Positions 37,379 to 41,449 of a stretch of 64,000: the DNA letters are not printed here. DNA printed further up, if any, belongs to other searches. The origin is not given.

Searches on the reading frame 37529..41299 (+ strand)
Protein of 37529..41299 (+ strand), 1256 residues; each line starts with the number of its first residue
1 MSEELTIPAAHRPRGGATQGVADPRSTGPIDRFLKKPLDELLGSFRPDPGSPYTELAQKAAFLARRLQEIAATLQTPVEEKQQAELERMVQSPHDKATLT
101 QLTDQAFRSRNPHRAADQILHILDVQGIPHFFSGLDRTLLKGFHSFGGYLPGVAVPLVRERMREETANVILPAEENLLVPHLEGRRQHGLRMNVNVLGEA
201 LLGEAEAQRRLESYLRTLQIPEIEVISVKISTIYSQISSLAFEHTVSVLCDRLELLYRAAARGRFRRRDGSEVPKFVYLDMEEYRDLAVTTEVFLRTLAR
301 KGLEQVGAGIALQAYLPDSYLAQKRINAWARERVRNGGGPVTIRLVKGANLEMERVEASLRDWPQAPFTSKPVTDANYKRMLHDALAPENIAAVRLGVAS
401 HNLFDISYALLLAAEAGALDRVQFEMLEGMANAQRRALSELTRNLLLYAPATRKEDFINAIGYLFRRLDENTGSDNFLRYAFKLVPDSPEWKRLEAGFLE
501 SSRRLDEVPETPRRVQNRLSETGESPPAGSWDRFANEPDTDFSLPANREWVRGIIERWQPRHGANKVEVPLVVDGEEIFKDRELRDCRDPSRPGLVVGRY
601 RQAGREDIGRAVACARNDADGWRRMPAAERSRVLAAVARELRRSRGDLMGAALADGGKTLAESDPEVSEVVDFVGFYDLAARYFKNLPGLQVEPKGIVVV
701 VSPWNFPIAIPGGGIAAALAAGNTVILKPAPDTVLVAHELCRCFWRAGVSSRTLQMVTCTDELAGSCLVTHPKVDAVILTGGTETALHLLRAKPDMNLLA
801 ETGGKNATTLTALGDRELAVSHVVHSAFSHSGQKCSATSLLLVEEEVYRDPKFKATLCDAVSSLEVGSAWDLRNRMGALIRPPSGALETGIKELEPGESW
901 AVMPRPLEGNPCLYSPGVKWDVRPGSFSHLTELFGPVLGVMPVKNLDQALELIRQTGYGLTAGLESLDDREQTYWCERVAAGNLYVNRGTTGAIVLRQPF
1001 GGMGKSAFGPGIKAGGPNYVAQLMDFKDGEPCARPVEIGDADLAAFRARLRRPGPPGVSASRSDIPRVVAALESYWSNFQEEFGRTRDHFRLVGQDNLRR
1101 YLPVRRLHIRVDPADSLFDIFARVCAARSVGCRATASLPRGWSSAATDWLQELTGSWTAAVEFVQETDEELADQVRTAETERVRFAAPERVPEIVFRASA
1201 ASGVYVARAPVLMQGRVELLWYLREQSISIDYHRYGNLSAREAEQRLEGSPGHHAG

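Call 75: search_protein_families(library=pfam, proteins=[window:37529-41299:+], max_evalue=0.00001)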
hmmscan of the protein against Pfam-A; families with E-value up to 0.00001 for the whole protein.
window:37529-41299:+ (1256 aa): 2 families
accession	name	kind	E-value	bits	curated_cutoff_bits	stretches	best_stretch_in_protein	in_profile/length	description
PF00171.27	Aldedh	-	3.6e-95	319.7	23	1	586-1027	10-459/461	Aldehyde dehydrogenase family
PF01619.24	Pro_dh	-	3.2e-58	197.9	27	1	181-479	4-277/278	Proline dehydrogenase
